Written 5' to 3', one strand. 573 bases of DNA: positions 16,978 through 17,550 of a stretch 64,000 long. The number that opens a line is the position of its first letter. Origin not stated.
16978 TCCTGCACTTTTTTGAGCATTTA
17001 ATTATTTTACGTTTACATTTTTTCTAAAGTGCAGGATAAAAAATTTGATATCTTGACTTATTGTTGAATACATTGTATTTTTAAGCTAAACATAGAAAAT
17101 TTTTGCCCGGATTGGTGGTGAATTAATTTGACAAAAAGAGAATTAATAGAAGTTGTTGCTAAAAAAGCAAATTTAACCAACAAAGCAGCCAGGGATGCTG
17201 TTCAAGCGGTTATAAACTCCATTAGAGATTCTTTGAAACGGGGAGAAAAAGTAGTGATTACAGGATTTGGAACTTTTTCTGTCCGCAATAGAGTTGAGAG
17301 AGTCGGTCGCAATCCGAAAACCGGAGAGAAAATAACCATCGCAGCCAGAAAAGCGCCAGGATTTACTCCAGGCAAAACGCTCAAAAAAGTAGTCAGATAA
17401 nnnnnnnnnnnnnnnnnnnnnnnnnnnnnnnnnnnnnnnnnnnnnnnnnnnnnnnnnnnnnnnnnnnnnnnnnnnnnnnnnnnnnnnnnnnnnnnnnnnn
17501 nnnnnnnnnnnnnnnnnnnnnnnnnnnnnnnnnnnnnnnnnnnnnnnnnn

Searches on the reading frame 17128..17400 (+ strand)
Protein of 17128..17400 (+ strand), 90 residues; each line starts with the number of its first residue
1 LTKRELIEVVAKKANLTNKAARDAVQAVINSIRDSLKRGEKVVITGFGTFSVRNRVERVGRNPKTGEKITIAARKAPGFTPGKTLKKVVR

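Call 19: find_encoding_contigs(protein=window:17128-17400:+, flank=3000, max_places=10)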
Protein window:17128-17400:+ (90 aa): 24 contigs read that carry it; 10 places shown.
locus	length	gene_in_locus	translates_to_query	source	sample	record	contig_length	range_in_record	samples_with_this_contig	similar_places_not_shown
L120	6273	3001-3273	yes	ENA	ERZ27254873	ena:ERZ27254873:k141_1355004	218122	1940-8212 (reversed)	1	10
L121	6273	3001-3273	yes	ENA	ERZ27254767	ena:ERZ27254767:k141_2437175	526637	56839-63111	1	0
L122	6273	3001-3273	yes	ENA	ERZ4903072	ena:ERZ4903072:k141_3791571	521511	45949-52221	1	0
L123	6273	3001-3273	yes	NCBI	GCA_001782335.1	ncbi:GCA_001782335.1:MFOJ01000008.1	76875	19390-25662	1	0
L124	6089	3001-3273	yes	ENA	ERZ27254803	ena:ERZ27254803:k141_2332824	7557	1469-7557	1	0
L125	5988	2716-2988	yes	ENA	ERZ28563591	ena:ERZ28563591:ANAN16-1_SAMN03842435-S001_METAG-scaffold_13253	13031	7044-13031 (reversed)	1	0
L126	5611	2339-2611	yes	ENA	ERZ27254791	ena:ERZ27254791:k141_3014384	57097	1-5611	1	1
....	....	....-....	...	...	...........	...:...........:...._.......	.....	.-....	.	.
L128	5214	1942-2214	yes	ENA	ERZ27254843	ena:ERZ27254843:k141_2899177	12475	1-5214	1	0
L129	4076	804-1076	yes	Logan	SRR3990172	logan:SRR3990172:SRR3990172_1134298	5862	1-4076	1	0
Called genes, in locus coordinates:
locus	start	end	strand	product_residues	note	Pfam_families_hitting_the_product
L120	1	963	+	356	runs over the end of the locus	PF00154:RecA_N, PF06745:ATPase (faint), PF08423:Rad51, PF27531:MT3502_N (faint), PF21096:RecA_C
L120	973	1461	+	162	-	PF21982:RecX_HTH1, PF02631:RecX_HTH2, PF21981:RecX_HTH3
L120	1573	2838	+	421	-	PF12072:RNase_Y_N, PF22891:KH_PNO1_2nd (faint), PF00013:KH_1 (weak), PF01966:HD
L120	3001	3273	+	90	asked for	PF00216:Bac_DNA_binding, PF18291:HU-HIG (weak), PF18175:HU-CCDC81_bac_2 (faint)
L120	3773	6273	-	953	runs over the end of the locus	PF00580:UvrD-helicase, PF01443:Viral_helicase1 (faint), PF13245:AAA_19, PF13604:AAA_30 (faint), PF13361:UvrD_C, PF13538:UvrD_C_2 (faint), PF12705:PDDEXK_1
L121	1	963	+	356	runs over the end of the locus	PF00154:RecA_N, PF06745:ATPase (faint), PF08423:Rad51, PF27531:MT3502_N (faint), PF21096:RecA_C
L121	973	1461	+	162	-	PF21982:RecX_HTH1, PF02631:RecX_HTH2, PF21981:RecX_HTH3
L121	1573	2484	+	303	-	PF12072:RNase_Y_N, PF22891:KH_PNO1_2nd (faint), PF00013:KH_1 (weak), PF01966:HD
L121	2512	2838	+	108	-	-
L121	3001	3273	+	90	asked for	PF00216:Bac_DNA_binding, PF18291:HU-HIG (weak), PF18175:HU-CCDC81_bac_2 (faint)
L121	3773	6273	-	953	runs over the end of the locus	PF00580:UvrD-helicase, PF01443:Viral_helicase1 (faint), PF13245:AAA_19, PF13604:AAA_30 (faint), PF13361:UvrD_C, PF13538:UvrD_C_2 (faint), PF12705:PDDEXK_1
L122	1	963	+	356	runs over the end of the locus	PF00154:RecA_N, PF06745:ATPase (faint), PF08423:Rad51, PF21096:RecA_C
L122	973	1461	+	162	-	PF21982:RecX_HTH1, PF02631:RecX_HTH2, PF21981:RecX_HTH3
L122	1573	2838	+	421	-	PF12072:RNase_Y_N, PF22891:KH_PNO1_2nd (faint), PF00013:KH_1 (weak), PF01966:HD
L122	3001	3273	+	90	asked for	PF00216:Bac_DNA_binding, PF18291:HU-HIG (weak), PF18175:HU-CCDC81_bac_2 (faint)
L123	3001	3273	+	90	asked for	PF00216:Bac_DNA_binding, PF18291:HU-HIG (weak), PF18175:HU-CCDC81_bac_2 (faint)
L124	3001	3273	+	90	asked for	PF00216:Bac_DNA_binding, PF18291:HU-HIG (weak), PF18175:HU-CCDC81_bac_2 (faint)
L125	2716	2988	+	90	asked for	PF00216:Bac_DNA_binding, PF18291:HU-HIG (weak), PF18175:HU-CCDC81_bac_2 (faint)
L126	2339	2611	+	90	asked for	PF00216:Bac_DNA_binding, PF18291:HU-HIG (weak), PF18175:HU-CCDC81_bac_2 (faint)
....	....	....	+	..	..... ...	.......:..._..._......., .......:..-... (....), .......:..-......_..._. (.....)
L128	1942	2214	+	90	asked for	PF00216:Bac_DNA_binding, PF18291:HU-HIG (weak), PF18175:HU-CCDC81_bac_2 (faint)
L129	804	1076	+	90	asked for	PF00216:Bac_DNA_binding, PF18291:HU-HIG (weak), PF18175:HU-CCDC81_bac_2 (faint)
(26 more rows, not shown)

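Call 21: find_homologous_proteins(query=window:17128-17400:+, max_evalue=1e-20)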
Query window:17128-17400:+ (90 aa): 1519 proteins with E <= 1e-20 among 2803 candidates; the best 120 are listed.
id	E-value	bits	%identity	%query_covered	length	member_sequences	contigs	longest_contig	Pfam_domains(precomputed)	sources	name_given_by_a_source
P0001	2.1e-47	176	98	100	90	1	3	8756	PF18291.7,PF00216.27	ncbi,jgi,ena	-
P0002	2.4e-47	176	99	100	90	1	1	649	PF18291.7,PF00216.27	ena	-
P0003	4.5e-47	175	97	100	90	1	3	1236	PF18291.7,PF00216.27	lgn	-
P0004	4.8e-47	175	98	100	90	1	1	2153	PF18291.7,PF00216.27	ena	-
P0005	4.8e-47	175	98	100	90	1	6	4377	PF18291.7,PF00216.27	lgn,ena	-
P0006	5.2e-47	175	97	100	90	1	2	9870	PF18291.7,PF00216.27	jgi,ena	-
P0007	6.1e-47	174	97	100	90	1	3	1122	PF18291.7,PF00216.27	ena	-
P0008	7.0e-47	174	97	100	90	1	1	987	PF18291.7,PF00216.27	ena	-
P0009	7.1e-47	174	98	100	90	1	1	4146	PF18291.7,PF00216.27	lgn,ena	-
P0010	9.8e-47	174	98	100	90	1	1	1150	PF18291.7,PF00216.27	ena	-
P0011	1.2e-46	174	97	100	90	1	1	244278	PF18291.7,PF00216.27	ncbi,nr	ncbi:MAG: HU family DNA-binding protein [Candidatus Levybacteria bacterium]|nr:HU family DNA-binding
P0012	1.5e-46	173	96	100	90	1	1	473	PF18291.7,PF00216.27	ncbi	-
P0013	1.6e-46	173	97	100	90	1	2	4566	PF18291.7,PF00216.27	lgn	-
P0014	1.6e-46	173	96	100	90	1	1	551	PF18291.7,PF00216.27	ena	-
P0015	1.9e-46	173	97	100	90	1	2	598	PF18291.7,PF00216.27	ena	-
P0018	4.6e-46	172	96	100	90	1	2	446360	PF18291.7,PF00216.27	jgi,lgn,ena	-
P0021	4.8e-46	172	96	100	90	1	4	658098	PF18291.7,PF00216.27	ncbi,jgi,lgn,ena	ncbi:MAG: HU family DNA-binding protein [Candidatus Pacearchaeota archaeon]|jgi:DNA-binding protein 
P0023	7.5e-46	171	96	100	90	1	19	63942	PF18291.7,PF00216.27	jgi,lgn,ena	jgi:DNA-binding protein HU-beta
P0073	7.9e-45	168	92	100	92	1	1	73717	PF18291.7,PF00216.27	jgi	-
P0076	9.3e-45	168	91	100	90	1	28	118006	PF18291.7,PF18175.7,PF00216.27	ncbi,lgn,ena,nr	ncbi:MAG: DNA-binding protein [Candidatus Levybacteria bacterium RIFCSPHIGHO2_02_FULL_37_13]|nr:MAG:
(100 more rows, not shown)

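Call 22: find_encoding_contigs(protein=P0076, flank=1500, max_places=10)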
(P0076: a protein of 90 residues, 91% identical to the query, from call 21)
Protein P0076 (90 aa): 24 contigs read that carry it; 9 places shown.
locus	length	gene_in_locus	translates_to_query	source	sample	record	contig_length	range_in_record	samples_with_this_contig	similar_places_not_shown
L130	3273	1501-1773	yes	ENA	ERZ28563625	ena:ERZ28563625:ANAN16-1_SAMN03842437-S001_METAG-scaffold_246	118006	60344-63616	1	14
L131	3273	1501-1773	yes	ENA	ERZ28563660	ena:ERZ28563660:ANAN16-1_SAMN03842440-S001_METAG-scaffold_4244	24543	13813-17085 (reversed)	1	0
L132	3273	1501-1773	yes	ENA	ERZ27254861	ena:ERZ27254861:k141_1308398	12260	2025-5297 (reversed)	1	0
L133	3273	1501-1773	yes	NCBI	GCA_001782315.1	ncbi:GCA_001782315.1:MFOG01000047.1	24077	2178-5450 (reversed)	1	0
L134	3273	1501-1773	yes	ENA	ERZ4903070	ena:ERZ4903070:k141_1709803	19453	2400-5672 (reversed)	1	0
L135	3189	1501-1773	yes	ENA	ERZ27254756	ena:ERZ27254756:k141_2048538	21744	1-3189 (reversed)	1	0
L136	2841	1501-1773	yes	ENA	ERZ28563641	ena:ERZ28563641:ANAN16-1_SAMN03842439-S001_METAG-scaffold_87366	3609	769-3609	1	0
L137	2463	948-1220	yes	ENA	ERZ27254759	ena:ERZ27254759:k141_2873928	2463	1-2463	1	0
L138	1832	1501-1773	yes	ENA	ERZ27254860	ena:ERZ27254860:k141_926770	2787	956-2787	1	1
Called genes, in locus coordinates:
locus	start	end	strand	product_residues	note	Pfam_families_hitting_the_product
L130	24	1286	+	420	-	PF12072:RNase_Y_N, PF00013:KH_1 (weak), PF01966:HD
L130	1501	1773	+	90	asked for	PF00216:Bac_DNA_binding, PF18291:HU-HIG (weak), PF18175:HU-CCDC81_bac_2 (weak)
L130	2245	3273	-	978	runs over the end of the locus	PF00580:UvrD-helicase, PF01443:Viral_helicase1 (faint), PF13245:AAA_19, PF13604:AAA_30 (faint), PF13361:UvrD_C, PF13538:UvrD_C_2 (faint), PF12705:PDDEXK_1, PF01930:Cas_Cas4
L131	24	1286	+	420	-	PF12072:RNase_Y_N, PF00013:KH_1 (weak), PF01966:HD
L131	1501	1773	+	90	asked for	PF00216:Bac_DNA_binding, PF18291:HU-HIG (weak), PF18175:HU-CCDC81_bac_2 (weak)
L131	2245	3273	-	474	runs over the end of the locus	PF13361:UvrD_C, PF13538:UvrD_C_2 (faint), PF12705:PDDEXK_1, PF01930:Cas_Cas4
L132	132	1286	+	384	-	PF00013:KH_1 (weak), PF01966:HD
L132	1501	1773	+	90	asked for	PF00216:Bac_DNA_binding, PF18291:HU-HIG (weak), PF18175:HU-CCDC81_bac_2 (weak)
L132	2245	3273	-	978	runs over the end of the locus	PF00580:UvrD-helicase, PF01443:Viral_helicase1 (faint), PF13245:AAA_19, PF13604:AAA_30 (faint), PF13361:UvrD_C, PF13538:UvrD_C_2 (faint), PF12705:PDDEXK_1, PF01930:Cas_Cas4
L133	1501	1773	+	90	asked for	PF00216:Bac_DNA_binding, PF18291:HU-HIG (weak), PF18175:HU-CCDC81_bac_2 (weak)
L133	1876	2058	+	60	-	-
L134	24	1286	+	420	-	PF12072:RNase_Y_N, PF00013:KH_1 (weak), PF01966:HD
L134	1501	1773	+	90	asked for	PF00216:Bac_DNA_binding, PF18291:HU-HIG (weak), PF18175:HU-CCDC81_bac_2 (weak)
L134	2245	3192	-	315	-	PF12705:PDDEXK_1, PF01930:Cas_Cas4, PF10926:DUF2800 (weak)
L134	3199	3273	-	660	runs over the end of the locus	PF00580:UvrD-helicase, PF13245:AAA_19, PF13604:AAA_30 (faint), PF01443:Viral_helicase1 (faint), PF13361:UvrD_C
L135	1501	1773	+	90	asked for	PF00216:Bac_DNA_binding, PF18291:HU-HIG (weak), PF18175:HU-CCDC81_bac_2 (weak)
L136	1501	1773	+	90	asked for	PF00216:Bac_DNA_binding, PF18291:HU-HIG (weak), PF18175:HU-CCDC81_bac_2 (weak)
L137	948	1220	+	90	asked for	PF00216:Bac_DNA_binding, PF18291:HU-HIG (weak), PF18175:HU-CCDC81_bac_2 (weak)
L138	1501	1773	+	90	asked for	PF00216:Bac_DNA_binding, PF18291:HU-HIG (weak), PF18175:HU-CCDC81_bac_2 (weak)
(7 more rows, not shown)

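Call 23: find_encoding_contigs(protein=P0021, flank=1500, max_places=6)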
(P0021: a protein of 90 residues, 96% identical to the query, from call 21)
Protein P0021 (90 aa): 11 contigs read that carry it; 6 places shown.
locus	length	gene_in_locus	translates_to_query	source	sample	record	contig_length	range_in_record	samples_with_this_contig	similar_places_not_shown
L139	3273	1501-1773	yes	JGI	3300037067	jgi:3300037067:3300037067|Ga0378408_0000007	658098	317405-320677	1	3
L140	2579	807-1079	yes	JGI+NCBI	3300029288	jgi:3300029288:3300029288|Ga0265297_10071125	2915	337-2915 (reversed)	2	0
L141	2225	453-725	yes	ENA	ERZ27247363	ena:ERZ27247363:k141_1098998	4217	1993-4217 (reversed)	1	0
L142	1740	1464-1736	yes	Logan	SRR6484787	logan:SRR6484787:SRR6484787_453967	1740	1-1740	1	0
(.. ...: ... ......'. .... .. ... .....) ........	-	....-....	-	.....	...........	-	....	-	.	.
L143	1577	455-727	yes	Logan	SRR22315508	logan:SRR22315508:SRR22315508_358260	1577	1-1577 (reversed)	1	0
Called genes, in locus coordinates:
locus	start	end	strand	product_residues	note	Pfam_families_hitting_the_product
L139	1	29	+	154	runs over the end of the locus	PF21982:RecX_HTH1, PF02631:RecX_HTH2, PF21981:RecX_HTH3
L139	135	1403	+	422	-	PF12072:RNase_Y_N, PF00013:KH_1 (weak), PF01966:HD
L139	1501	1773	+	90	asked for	PF00216:Bac_DNA_binding, PF18291:HU-HIG (weak)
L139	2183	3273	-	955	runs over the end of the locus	PF00580:UvrD-helicase, PF01443:Viral_helicase1 (faint), PF13245:AAA_19, PF13604:AAA_30 (faint), PF13361:UvrD_C, PF12705:PDDEXK_1, PF10926:DUF2800 (weak), PF01930:Cas_Cas4 (weak), +1 more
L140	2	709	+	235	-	PF01966:HD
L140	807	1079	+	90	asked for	PF00216:Bac_DNA_binding, PF18291:HU-HIG (weak)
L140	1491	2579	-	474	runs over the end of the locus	PF13361:UvrD_C, PF13538:UvrD_C_2 (faint), PF12705:PDDEXK_1, PF10926:DUF2800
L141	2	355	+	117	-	?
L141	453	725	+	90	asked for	PF00216:Bac_DNA_binding, PF18291:HU-HIG (weak)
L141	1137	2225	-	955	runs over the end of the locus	PF00580:UvrD-helicase, PF01443:Viral_helicase1 (faint), PF13245:AAA_19, PF13604:AAA_30 (faint), PF13361:UvrD_C, PF13538:UvrD_C_2 (faint), PF12705:PDDEXK_1, PF10926:DUF2800 (weak)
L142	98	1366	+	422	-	PF12072:RNase_Y_N, PF00013:KH_1 (weak), PF01966:HD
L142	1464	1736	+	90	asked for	PF00216:Bac_DNA_binding, PF18291:HU-HIG (weak)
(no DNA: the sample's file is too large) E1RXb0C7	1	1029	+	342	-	?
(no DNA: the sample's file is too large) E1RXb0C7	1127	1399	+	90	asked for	PF00216:Bac_DNA_binding, PF18291:HU-HIG (weak)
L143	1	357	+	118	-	?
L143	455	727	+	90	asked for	PF00216:Bac_DNA_binding, PF18291:HU-HIG (weak)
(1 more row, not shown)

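Call 34: find_encoding_contigs(protein=P0018, flank=1500, max_places=4)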
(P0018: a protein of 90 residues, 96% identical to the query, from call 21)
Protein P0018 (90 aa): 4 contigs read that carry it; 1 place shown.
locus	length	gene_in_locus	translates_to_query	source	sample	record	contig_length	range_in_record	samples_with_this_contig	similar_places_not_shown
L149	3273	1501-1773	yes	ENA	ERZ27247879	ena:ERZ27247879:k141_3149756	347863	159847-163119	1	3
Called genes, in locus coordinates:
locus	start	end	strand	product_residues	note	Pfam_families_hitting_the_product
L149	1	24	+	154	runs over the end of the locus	PF21982:RecX_HTH1, PF02631:RecX_HTH2, PF21981:RecX_HTH3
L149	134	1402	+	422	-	PF12072:RNase_Y_N, PF00013:KH_1, PF01966:HD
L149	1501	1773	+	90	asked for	PF00216:Bac_DNA_binding, PF18291:HU-HIG (weak)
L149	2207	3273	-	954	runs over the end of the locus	PF00580:UvrD-helicase, PF01443:Viral_helicase1 (faint), PF13245:AAA_19, PF13604:AAA_30 (faint), PF13361:UvrD_C, PF13538:UvrD_C_2 (faint), PF12705:PDDEXK_1, PF01930:Cas_Cas4 (weak)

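Call 35: find_encoding_contigs(protein=P0023, flank=1500, max_places=10)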
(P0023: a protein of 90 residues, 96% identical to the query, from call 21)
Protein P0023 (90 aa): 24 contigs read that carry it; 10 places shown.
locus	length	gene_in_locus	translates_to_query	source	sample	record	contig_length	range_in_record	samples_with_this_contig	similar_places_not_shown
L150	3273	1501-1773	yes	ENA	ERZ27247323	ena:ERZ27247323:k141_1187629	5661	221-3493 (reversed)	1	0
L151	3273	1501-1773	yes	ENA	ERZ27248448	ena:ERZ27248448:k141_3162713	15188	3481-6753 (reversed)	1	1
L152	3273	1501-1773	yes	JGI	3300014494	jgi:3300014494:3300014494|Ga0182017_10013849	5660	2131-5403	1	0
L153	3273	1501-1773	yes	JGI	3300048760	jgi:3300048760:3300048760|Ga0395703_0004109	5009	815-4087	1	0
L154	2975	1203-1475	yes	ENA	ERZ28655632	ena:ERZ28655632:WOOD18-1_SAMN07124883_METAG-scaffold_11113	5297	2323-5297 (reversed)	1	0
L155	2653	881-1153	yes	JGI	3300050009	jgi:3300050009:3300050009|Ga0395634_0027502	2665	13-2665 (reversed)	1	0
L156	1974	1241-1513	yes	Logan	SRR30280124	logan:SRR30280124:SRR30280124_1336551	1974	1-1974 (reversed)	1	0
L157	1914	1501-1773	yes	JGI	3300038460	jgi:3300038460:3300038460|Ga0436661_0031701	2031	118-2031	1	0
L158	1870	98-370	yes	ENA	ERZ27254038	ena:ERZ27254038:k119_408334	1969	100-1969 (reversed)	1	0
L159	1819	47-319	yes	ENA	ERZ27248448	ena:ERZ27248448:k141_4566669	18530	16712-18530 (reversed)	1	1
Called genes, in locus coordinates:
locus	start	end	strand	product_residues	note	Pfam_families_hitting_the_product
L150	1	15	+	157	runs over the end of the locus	PF21982:RecX_HTH1, PF02631:RecX_HTH2, PF21981:RecX_HTH3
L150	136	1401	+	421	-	PF12072:RNase_Y_N, PF00013:KH_1 (weak), PF22891:KH_PNO1_2nd (faint), PF01966:HD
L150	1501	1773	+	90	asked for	PF00216:Bac_DNA_binding, PF18291:HU-HIG (weak)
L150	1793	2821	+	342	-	PF01594:AI-2E_transport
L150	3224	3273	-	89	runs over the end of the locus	?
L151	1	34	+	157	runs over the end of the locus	PF21982:RecX_HTH1, PF02631:RecX_HTH2, PF21981:RecX_HTH3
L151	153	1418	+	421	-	PF12072:RNase_Y_N, PF00013:KH_1 (weak), PF01966:HD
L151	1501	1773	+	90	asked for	PF00216:Bac_DNA_binding, PF18291:HU-HIG (weak)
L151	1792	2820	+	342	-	PF01594:AI-2E_transport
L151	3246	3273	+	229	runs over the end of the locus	PF13328:HD_4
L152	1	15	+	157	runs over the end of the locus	PF21982:RecX_HTH1, PF02631:RecX_HTH2, PF21981:RecX_HTH3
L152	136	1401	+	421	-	PF12072:RNase_Y_N, PF00013:KH_1 (weak), PF22891:KH_PNO1_2nd (faint), PF01966:HD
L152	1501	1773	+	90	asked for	PF00216:Bac_DNA_binding, PF18291:HU-HIG (weak)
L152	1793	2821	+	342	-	PF01594:AI-2E_transport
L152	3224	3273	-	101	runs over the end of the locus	?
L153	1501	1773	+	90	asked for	PF00216:Bac_DNA_binding, PF18291:HU-HIG (weak)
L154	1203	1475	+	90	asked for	PF00216:Bac_DNA_binding, PF18291:HU-HIG (weak)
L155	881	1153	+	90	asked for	PF00216:Bac_DNA_binding, PF18291:HU-HIG (weak)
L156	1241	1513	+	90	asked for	PF00216:Bac_DNA_binding, PF18291:HU-HIG (weak)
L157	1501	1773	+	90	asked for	PF00216:Bac_DNA_binding, PF18291:HU-HIG (weak)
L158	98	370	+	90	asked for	PF00216:Bac_DNA_binding, PF18291:HU-HIG (weak)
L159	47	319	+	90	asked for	PF00216:Bac_DNA_binding, PF18291:HU-HIG (weak)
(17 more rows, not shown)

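Call 36: find_encoding_contigs(protein=P0073, flank=1500, max_places=4)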
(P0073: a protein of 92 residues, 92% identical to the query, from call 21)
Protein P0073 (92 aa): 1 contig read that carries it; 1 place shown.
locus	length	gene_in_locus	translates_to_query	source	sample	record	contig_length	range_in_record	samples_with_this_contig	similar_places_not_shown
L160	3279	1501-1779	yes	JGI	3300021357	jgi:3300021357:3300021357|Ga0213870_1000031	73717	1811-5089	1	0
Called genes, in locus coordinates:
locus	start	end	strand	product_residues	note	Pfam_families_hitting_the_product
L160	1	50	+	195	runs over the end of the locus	PF21982:RecX_HTH1, PF02631:RecX_HTH2, PF21981:RecX_HTH3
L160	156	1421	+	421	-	PF12072:RNase_Y_N, PF00013:KH_1 (weak), PF01966:HD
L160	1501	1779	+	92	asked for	PF00216:Bac_DNA_binding, PF18291:HU-HIG (weak)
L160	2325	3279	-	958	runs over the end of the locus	PF00580:UvrD-helicase, PF01443:Viral_helicase1 (faint), PF13245:AAA_19, PF13604:AAA_30 (faint), PF13361:UvrD_C, PF12705:PDDEXK_1, PF10926:DUF2800 (weak), PF01930:Cas_Cas4 (weak), +1 more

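Call 38: find_encoding_contigs(protein=P0001, flank=1500, max_places=6)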
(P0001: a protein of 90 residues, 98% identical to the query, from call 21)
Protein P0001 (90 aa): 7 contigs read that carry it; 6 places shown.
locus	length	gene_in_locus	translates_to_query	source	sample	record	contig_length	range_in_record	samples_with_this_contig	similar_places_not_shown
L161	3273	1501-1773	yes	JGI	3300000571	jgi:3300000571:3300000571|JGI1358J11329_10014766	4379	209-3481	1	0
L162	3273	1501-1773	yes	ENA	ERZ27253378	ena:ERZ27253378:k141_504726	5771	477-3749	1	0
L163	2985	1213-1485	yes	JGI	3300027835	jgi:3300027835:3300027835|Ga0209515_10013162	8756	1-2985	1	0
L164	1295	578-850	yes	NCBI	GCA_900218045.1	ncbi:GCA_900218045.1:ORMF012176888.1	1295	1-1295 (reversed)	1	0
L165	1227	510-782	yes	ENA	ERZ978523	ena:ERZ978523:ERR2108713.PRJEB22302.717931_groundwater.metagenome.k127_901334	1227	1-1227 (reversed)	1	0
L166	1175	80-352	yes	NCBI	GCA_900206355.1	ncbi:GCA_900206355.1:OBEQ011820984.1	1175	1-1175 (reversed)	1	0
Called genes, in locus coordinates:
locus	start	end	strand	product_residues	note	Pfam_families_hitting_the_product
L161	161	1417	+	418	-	PF12072:RNase_Y_N, PF00013:KH_1 (weak), PF01966:HD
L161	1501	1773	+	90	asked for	PF00216:Bac_DNA_binding, PF18291:HU-HIG (weak)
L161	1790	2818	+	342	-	PF01594:AI-2E_transport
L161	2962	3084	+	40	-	-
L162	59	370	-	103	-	PF22296:bAvd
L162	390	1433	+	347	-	PF00078:RVT_1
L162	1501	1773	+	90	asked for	PF00216:Bac_DNA_binding, PF18291:HU-HIG (weak)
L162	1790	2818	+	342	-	PF01594:AI-2E_transport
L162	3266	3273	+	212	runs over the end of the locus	-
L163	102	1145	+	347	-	PF00078:RVT_1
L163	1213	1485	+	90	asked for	PF00216:Bac_DNA_binding, PF18291:HU-HIG (weak)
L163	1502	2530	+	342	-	PF01594:AI-2E_transport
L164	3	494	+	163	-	?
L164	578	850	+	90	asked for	PF00216:Bac_DNA_binding, PF18291:HU-HIG (weak)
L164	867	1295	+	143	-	?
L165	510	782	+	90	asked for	PF00216:Bac_DNA_binding, PF18291:HU-HIG (weak)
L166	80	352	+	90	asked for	PF00216:Bac_DNA_binding, PF18291:HU-HIG (weak)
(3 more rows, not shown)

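Call 39: find_encoding_contigs(protein=P0011, flank=1500, max_places=4)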
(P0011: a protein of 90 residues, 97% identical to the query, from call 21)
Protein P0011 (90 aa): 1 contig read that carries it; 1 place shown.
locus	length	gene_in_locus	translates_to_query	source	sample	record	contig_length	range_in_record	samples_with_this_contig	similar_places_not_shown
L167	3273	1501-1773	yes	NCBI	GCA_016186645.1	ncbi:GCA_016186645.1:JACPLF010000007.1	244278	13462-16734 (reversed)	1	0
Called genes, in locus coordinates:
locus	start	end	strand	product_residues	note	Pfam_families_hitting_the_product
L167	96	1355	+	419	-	PF12072:RNase_Y_N, PF00013:KH_1 (weak), PF01966:HD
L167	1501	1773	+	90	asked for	PF00216:Bac_DNA_binding, PF18291:HU-HIG (weak)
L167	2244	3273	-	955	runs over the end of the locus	PF00580:UvrD-helicase, PF01443:Viral_helicase1 (faint), PF13245:AAA_19, PF13604:AAA_30 (faint), PF13361:UvrD_C, PF13538:UvrD_C_2 (faint), PF12705:PDDEXK_1, PF01930:Cas_Cas4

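Call 55: list_cluster_members(proteins=[P0076, P0138])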
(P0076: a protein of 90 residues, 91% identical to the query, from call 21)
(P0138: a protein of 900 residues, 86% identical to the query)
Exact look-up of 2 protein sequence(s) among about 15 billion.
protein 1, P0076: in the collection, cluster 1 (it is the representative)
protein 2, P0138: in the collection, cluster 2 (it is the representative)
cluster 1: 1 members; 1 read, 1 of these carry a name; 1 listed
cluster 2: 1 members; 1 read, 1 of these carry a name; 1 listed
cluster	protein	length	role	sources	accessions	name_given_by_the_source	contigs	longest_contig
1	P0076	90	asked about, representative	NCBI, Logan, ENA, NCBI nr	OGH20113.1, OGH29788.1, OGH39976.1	MAG: DNA-binding protein [Candidatus Levybacteria bacterium RIFCSPHIGHO2_02_FULL_37_13]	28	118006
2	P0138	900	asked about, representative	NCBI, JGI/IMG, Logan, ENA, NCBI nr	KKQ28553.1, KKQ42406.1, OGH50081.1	MAG: preprotein translocase subunit SecA [Candidatus Levybacteria bacterium ... | MAG: Protein translocase subunit SecA [Candidatus Levybacteria bacterium ...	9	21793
